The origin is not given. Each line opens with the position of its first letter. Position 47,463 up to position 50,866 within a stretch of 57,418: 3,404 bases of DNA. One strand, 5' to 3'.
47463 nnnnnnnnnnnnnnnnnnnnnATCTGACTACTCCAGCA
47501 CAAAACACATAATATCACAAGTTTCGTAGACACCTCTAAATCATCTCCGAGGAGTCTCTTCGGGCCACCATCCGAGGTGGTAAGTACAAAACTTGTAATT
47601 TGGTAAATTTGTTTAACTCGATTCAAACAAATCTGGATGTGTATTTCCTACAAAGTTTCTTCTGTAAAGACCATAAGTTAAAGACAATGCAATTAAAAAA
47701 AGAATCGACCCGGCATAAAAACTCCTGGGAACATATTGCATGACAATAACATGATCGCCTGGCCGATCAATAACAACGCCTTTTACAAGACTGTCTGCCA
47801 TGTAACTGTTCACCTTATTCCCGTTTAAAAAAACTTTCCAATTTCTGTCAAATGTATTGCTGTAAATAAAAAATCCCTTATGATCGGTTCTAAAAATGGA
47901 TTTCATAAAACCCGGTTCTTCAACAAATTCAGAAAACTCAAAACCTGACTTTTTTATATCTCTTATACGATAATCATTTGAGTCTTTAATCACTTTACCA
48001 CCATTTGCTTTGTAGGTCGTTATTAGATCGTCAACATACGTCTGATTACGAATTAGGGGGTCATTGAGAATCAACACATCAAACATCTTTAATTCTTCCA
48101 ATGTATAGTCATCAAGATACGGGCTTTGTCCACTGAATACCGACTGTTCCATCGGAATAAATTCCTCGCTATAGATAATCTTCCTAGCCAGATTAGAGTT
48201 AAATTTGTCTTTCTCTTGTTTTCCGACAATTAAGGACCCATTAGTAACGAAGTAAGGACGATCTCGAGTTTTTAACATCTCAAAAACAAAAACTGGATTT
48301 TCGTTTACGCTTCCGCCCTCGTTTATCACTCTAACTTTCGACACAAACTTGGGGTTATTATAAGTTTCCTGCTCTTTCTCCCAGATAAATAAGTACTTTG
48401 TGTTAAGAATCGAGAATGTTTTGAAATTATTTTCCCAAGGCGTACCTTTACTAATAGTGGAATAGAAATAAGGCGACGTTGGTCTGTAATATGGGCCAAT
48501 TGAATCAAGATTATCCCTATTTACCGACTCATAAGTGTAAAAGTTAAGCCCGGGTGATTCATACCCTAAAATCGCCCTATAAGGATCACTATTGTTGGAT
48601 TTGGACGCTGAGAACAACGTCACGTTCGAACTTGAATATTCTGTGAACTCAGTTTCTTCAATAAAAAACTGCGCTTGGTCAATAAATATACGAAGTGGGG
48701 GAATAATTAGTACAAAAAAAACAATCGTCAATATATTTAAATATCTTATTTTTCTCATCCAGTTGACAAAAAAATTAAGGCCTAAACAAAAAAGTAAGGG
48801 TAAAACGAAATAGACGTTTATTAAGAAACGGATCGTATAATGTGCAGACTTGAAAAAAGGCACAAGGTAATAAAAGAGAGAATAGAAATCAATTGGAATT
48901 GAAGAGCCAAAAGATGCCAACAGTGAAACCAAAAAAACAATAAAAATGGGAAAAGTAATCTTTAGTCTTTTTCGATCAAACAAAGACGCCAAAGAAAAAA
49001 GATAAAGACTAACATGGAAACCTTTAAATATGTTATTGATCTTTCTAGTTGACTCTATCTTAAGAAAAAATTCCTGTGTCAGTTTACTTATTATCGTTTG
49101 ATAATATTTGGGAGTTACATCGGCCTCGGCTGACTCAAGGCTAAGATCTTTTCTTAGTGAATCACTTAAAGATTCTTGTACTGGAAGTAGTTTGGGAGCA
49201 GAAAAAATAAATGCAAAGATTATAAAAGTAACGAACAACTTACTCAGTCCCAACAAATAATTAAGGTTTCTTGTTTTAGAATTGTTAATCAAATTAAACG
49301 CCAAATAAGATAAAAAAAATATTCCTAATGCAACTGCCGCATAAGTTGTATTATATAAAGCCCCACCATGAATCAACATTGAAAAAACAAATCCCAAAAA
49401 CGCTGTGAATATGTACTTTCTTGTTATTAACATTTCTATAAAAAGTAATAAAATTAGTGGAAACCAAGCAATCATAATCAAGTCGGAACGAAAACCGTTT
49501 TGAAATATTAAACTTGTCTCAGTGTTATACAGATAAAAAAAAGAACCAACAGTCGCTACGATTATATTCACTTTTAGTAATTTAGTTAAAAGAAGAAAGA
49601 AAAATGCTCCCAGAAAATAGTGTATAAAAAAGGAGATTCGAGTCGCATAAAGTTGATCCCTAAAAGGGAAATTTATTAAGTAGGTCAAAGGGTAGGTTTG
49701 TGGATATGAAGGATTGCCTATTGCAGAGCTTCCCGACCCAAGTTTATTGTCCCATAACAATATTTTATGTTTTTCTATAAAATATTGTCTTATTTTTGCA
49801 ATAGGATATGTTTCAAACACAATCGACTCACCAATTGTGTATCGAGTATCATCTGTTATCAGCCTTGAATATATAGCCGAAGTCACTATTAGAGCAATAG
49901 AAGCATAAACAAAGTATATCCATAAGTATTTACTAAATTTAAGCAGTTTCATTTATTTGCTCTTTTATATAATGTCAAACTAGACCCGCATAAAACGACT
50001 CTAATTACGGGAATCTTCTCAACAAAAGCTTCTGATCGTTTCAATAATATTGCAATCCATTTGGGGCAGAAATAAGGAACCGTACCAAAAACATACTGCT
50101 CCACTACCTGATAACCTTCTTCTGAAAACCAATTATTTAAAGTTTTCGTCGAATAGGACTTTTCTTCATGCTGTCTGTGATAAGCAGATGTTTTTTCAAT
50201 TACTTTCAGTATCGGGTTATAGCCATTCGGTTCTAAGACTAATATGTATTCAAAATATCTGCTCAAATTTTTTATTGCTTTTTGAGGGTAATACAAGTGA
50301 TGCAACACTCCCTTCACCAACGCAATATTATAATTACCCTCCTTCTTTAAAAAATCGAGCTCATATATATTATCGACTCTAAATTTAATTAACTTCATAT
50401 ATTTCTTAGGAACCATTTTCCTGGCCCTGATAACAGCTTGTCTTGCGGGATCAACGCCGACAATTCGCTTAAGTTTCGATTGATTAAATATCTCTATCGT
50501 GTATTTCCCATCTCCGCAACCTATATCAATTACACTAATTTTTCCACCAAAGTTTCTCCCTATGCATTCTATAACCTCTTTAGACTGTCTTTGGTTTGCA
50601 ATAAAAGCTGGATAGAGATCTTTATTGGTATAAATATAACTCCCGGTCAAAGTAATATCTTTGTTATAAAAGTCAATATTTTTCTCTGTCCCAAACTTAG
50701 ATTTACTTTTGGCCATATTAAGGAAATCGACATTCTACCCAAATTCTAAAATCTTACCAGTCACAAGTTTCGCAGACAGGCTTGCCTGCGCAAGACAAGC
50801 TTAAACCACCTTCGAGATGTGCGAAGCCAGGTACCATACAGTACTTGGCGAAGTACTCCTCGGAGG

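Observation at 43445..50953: Repeated cassette: SAM methyltransferase followed by a giant GT-C-like membrane protein, each unit bounded by a MITE-like repeat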

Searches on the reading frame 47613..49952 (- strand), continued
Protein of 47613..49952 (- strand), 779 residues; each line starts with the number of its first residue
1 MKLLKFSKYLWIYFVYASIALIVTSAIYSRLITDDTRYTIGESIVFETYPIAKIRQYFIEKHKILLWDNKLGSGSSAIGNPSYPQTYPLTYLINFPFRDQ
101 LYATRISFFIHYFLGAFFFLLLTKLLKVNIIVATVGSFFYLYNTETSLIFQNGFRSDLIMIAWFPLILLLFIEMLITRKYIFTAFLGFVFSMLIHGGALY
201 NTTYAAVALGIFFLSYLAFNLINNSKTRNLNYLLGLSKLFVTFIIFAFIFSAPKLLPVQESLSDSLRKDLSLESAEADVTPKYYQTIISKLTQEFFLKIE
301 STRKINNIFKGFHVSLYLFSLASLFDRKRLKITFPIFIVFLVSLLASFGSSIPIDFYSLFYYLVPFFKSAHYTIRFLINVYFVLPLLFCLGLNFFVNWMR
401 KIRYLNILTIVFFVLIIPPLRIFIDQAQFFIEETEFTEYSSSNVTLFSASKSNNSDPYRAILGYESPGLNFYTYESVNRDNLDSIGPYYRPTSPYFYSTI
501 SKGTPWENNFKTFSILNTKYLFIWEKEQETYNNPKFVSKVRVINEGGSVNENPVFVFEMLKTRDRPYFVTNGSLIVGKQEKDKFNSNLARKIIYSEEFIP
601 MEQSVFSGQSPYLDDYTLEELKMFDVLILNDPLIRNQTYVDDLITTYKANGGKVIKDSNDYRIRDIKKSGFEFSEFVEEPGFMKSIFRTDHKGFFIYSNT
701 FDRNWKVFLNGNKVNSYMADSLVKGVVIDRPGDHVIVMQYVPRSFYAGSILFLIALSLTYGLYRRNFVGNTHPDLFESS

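Call 77: find_encoding_contigs(protein=P0081, flank=6000, max_places=1)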
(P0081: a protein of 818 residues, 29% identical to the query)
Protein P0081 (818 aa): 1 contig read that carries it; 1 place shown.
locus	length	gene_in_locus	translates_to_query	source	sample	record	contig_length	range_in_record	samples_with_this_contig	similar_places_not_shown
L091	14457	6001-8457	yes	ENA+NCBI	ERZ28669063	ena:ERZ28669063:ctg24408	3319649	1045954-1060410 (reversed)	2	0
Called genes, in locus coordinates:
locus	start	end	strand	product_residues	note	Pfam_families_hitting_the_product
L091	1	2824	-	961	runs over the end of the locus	-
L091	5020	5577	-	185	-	-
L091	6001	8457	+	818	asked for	-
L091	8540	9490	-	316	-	PF00535:Glycos_transf_2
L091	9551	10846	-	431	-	PF03721:UDPG_MGDP_dh_N, PF00984:UDPG_MGDP_dh, PF03720:UDPG_MGDP_dh_C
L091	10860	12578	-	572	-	-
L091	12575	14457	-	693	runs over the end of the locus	PF13522:GATase_6, PF13537:GATase_7, PF00733:Asn_synthase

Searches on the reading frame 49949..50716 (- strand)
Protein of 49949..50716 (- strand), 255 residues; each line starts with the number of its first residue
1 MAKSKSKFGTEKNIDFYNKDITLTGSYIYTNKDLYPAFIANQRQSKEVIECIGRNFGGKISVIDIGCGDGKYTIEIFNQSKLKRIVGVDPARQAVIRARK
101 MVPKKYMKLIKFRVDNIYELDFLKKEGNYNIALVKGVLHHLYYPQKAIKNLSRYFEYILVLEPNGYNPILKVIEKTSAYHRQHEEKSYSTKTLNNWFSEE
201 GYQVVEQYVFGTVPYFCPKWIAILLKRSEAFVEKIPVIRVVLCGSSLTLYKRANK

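Call 4: search_protein_families(library=pfam, proteins=[window:49949-50716:-], max_evalue=0.01)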
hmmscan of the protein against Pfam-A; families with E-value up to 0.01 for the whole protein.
window:49949-50716:- (255 aa): 10 families
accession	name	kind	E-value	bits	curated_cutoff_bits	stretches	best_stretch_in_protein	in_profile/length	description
PF13847.12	Methyltransf_31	-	1.8e-14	54.1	27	1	60-180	5-129/145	Methyltransferase domain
PF13489.12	Methyltransf_23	-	1.2e-13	51.6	27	1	57-207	21-164/164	Methyltransferase domain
PF08241.18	Methyltransf_11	-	3.1e-11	44.2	21.2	1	63-154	1-86/95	Methyltransferase domain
PF13649.12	Methyltransf_25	-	1.3e-10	42.2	27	1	62-154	1-92/97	Methyltransferase domain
PF08242.18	Methyltransf_12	-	1.4e-10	42.2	30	1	63-153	1-90/98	Methyltransferase domain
PF05175.20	MTS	-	0.00022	21.4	23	1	60-119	33-92/170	Methyltransferase small domain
PF24675.1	NpmA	-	0.00048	19.9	60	1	62-97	27-62/214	16S rRNA (adenine(1408)-N(1))-methyltransferase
PF08003.17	Methyltransf_9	-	0.00094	18.7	23.8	1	61-153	118-207/315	Protein of unknown function (DUF1698)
PF02390.23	Methyltransf_4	-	0.0024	17.8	24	0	61-116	4-52/173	Putative methyltransferase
PF12147.14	Methyltransf_20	-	0.0072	16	21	1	57-181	132-265/309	Putative methyltransferase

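Call 18: search_protein_families(library=ncbifam, proteins=[window:49949-50716:-], max_evalue=0.1)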
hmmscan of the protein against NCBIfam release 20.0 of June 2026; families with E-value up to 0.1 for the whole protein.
window:49949-50716:- (255 aa): 38 families (the best 25 are shown)
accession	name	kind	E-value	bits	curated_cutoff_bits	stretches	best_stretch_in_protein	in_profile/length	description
TIGR04290.1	meth_Rta_06860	hypoth_equivalog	3.7e-11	42.9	300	1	46-152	38-139/226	TIGR04290 family methyltransferase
TIGR01983.1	UbiG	equivalog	9.9e-10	38.1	102.95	1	53-153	49-141/228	bifunctional 2-polyprenyl-6-hydroxyphenol methylase/3-demethylubiquinol 3-O-methyltransferase UbiG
TIGR04543.1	ketoArg_3Met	equivalog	9.7e-08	31.5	425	1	59-130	150-220/336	2-ketoarginine methyltransferase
NF001244.0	PRK00216.1-5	equivalog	2.5e-07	30.2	216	1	55-193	47-176/236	bifunctional demethylmenaquinone methyltransferase/2-methoxy-6-polyprenyl-1,4-benzoquinol methylase UbiE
TIGR00452.1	TIGR00452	equivalog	2e-06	26.9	275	1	61-156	120-212/316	tRNA 5-methoxyuridine(34)/uridine 5-oxyacetic acid(34) synthase CmoB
NF040539.1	AST_met_ArsM_2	exception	3.8e-06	26.9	240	1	15-156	20-156/262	putative arsinothricin biosynthesis methyltransferase ArsM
NF011650.0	PRK15068.1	equivalog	4.8e-06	25.7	209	1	61-154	125-216/324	tRNA 5-methoxyuridine(34)/uridine 5-oxyacetic acid(34) synthase CmoB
TIGR02021.1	BchM-ChlM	equivalog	6.1e-06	25.8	158.9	1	49-207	45-203/218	magnesium protoporphyrin IX methyltransferase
TIGR04074.1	bacter_Hen1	equivalog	6.5e-06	24.9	340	1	46-105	272-329/462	3' terminal RNA ribose 2'-O-methyltransferase Hen1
NF008300.0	PRK11088.1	equivalog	7.3e-06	25.7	303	1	59-126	86-151/272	23S rRNA (guanine(745)-N(1))-methyltransferase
NF045667.1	MTase_DVU1556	equivalog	1.3e-05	24.8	155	1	58-166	22-116/213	DVU_1556 family methyltransferase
TIGR01934.1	MenG_MenH_UbiE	subfamily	1.5e-05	24.4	158.35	1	58-192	39-163/223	ubiquinone/menaquinone biosynthesis methyltransferase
NF043040.1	corrin_prot_MT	hypoth_equivalog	2.3e-05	23.9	180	1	59-138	42-120/216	corrinoid protein-associated methyltransferase CpaM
NF001080.0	PRK00121.2-2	equivalog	0.00015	21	132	1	62-122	50-110/224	tRNA (guanosine(46)-N7)-methyltransferase TrmB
TIGR02072.1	BioC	equivalog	0.00017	21.5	184.95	1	58-199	34-169/244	malonyl-ACP O-methyltransferase BioC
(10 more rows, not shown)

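Call 95: find_homologous_proteins(query=window:49949-50716:-, max_evalue=0.00001)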
Query window:49949-50716:- (255 aa): 1256 proteins with E <= 0.00001 among 1699 candidates; the best 120 are listed.
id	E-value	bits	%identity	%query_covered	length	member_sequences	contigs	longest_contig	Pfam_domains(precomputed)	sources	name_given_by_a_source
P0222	4.2e-97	343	100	61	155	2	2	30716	-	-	-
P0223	3.4e-78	281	52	96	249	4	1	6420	PF13847.13,PF13489.13,PF08003.18,PF05175.21,PF13649.13,PF24675.2,PF08241.19,PF08242.19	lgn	-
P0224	2.7e-76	275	52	95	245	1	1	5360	PF13847.13,PF13489.13,PF08003.18,PF03848.21,PF05175.21,PF13649.13,PF01209.25,PF08241.19,PF08242.19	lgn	-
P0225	4.0e-76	274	49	96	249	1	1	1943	PF07021.19,PF13847.13,PF13489.13,PF08003.18,PF05175.21,PF13649.13,PF24675.2,PF01728.26,PF08241.19,PF08242.19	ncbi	-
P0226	1.0e-75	273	52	96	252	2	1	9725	PF13847.13,PF13489.13,PF08003.18,PF13649.13,PF24675.2,PF08241.19,PF08242.19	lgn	-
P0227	4.7e-75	271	49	96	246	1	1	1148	PF07021.19,PF13847.13,PF13489.13,PF08003.18,PF03848.21,PF05175.21,PF13649.13,PF12847.14,PF08241.19,PF08242.19,PF05401.17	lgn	-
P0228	7.9e-75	270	51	96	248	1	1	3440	PF13847.13,PF13489.13,PF08003.18,PF13649.13,PF08241.19,PF08242.19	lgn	-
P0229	3.8e-74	268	50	95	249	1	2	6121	PF13847.13,PF13489.13,PF08003.18,PF03848.21,PF13649.13,PF08241.19,PF08242.19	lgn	-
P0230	4.3e-74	267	50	95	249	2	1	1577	PF13847.13,PF13489.13,PF06325.20,PF03848.21,PF05175.21,PF13649.13,PF01135.26,PF01209.25,PF08241.19,PF08242.19,PF27287.1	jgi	jgi:ubiquinone/menaquinone biosynthesis C-methylase UbiE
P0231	9.7e-74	266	49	96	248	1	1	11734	PF13847.13,PF13489.13,PF08003.18,PF13649.13,PF08241.19,PF08242.19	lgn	-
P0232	7.3e-73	263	48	94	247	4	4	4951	PF13847.13,PF01795.26,PF13489.13,PF08003.18,PF05175.21,PF13649.13,PF12847.14,PF24675.2,PF01209.25,PF08241.19,PF08242.19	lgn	-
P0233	8.3e-73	263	46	97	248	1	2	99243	PF13847.13,PF13489.13,PF05175.21,PF13649.13,PF02390.24,PF24675.2,PF08241.19,PF08242.19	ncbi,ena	-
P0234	1.9e-72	262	48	95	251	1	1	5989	PF13847.13,PF13489.13,PF13649.13,PF01209.25,PF08241.19,PF08242.19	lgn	-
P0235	7.3e-72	260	48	96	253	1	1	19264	PF13847.13,PF13489.13,PF08003.18,PF05175.21,PF13649.13,PF02390.24,PF24675.2,PF08241.19,PF08242.19,PF05401.17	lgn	-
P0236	5.6e-71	257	47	95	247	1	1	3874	PF13847.13,PF13489.13,PF13649.13,PF08241.19,PF08242.19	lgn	-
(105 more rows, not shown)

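Call 96: find_encoding_contigs(protein=P0233, flank=8000, max_places=2)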
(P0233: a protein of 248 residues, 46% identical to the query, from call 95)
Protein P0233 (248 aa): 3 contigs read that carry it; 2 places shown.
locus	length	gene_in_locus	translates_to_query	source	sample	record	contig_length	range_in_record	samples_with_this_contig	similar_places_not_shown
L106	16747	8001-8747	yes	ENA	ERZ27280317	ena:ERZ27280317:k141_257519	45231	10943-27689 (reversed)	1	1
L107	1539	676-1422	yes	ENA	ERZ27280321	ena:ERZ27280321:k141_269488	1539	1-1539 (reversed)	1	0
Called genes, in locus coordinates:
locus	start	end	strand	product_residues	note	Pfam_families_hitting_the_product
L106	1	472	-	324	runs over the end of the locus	PF00535:Glycos_transf_2, PF13641:Glyco_tranf_2_3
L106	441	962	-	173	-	-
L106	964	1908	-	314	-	PF01408:GFO_IDH_MocA, PF22725:GFO_IDH_MocA_C3, PF02894:GFO_IDH_MocA_C (weak)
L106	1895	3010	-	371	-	PF00155:Aminotran_1_2, PF00266:Aminotran_5, PF01041:DegT_DnrJ_EryC1, PF01053:Cys_Met_Meta_PP, PF01212:Beta_elim_lyase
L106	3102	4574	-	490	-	-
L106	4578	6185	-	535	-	-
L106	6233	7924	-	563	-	PF02543:Carbam_trans_N, PF16861:Carbam_trans_C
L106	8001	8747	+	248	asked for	PF05175:MTS (weak), PF13489:Methyltransf_23, PF24675:NpmA (weak), PF02390:Methyltransf_4 (faint), PF13847:Methyltransf_31, PF08241:Methyltransf_11, PF08242:Methyltransf_12, PF13649:Methyltransf_25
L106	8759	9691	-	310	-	PF00535:Glycos_transf_2, PF10111:Glyco_tranf_2_2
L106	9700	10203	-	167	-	PF02779:Transket_pyr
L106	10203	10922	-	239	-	PF13292:DXP_synthase_N, PF00456:Transketolase_N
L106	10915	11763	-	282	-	PF01370:Epimerase, PF02719:Polysacc_synt_2 (faint), PF04321:RmlD_sub_bind, PF05368:NmrA (faint), PF01073:3Beta_HSD (weak), PF07993:NAD_binding_4 (weak), PF16363:GDP_Man_Dehyd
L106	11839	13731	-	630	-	-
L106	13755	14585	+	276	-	PF03009:GDPD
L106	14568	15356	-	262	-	PF13489:Methyltransf_23, PF13847:Methyltransf_31, PF08241:Methyltransf_11, PF08242:Methyltransf_12, PF13649:Methyltransf_25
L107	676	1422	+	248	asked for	PF05175:MTS (weak), PF13489:Methyltransf_23, PF24675:NpmA (weak), PF02390:Methyltransf_4 (faint), PF13847:Methyltransf_31, PF08241:Methyltransf_11, PF08242:Methyltransf_12, PF13649:Methyltransf_25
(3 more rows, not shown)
